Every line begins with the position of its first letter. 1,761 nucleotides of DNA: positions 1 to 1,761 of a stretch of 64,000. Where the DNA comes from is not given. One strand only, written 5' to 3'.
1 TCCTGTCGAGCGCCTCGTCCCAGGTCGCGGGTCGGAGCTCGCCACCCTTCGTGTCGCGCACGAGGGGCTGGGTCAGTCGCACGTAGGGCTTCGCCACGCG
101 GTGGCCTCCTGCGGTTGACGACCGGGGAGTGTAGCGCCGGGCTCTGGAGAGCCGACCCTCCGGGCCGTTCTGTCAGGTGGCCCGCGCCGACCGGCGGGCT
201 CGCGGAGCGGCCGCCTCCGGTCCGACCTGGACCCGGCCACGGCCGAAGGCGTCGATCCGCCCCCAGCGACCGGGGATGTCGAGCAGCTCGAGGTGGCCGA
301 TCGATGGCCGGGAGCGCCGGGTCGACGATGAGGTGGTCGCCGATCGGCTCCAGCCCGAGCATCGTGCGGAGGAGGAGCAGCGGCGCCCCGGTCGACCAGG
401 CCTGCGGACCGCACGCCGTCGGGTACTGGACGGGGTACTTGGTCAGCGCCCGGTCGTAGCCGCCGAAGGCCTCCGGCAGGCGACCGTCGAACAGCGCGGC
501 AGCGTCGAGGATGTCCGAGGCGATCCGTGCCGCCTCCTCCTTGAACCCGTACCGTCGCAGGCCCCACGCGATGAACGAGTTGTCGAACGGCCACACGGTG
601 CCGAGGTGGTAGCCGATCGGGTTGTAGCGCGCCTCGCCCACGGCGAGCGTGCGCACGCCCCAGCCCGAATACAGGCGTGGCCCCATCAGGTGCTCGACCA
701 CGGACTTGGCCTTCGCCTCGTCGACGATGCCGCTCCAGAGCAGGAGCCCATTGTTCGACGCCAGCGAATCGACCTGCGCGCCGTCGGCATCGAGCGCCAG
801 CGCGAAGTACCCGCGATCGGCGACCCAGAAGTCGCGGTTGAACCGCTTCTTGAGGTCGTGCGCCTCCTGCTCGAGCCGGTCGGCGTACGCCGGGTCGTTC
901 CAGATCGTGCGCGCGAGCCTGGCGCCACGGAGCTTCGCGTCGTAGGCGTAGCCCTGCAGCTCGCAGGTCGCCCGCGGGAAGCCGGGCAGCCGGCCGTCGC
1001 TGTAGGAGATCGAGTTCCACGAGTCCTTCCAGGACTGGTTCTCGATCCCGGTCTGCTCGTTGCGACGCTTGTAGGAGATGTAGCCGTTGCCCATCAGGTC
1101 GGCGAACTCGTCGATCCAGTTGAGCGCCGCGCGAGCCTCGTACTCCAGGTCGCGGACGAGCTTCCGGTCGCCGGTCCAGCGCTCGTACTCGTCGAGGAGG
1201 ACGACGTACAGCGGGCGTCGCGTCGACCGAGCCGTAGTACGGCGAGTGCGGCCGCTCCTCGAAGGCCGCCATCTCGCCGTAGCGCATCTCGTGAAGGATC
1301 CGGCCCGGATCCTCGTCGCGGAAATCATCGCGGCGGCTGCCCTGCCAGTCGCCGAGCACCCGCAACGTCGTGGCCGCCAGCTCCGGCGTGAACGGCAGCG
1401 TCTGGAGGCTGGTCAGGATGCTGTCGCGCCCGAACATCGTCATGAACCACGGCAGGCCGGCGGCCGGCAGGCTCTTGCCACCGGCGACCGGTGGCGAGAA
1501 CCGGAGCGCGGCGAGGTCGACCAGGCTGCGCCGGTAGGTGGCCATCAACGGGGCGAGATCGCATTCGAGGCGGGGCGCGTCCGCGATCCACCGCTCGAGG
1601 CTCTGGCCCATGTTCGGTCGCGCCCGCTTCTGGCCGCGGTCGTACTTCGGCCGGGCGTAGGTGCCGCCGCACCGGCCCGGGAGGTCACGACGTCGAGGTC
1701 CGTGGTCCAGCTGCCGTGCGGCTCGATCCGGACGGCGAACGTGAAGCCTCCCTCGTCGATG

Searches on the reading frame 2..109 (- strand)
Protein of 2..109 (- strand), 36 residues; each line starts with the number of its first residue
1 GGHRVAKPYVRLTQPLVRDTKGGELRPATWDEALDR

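Call 17: search_protein_families(library=ncbifam, proteins=[window:2-109:-], max_evalue=0.01)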
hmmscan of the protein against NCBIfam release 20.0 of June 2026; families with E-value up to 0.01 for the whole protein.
seq(36 aa): 2 families
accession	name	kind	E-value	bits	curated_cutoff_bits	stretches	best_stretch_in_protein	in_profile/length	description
NF005895.0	PRK07860.1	equivalog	0.00029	19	802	1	8-35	288-314/811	NADH-quinone oxidoreductase subunit G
TIGR01591.1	Fdh-alpha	equivalog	0.0017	16.5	666.25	1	9-35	51-75/672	formate dehydrogenase subunit alpha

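Call 18: search_protein_families(library=pfam, proteins=[window:2-109:-], max_evalue=0.01)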
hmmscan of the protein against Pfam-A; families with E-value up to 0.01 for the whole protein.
seq(36 aa): 1 family
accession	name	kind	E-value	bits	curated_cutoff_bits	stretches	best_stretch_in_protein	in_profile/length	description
PF00384.28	Molybdopterin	-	7.1e-05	22.4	24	1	11-35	1-24/353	Molybdopterin oxidoreductase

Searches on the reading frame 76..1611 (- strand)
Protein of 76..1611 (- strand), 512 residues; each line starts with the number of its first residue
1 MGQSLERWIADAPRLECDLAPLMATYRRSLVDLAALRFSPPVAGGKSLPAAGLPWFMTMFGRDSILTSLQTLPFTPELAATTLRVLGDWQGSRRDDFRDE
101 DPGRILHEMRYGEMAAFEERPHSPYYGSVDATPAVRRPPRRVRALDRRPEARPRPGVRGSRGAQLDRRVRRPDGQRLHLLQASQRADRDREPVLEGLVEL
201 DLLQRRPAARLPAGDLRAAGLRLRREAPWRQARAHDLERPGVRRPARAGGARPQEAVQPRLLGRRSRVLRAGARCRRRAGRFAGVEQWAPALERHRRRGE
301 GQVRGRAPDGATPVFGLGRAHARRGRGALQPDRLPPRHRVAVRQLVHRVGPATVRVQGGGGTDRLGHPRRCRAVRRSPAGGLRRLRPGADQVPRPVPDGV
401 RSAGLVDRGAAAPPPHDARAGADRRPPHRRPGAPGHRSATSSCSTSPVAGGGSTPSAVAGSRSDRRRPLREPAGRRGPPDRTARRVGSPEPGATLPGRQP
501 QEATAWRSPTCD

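Call 59: find_encoding_contigs(protein=window:76-1611:-, flank=10000, max_places=3)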
Protein window:76-1611:- (512 aa): no gene with exactly this product is on record in the collection.
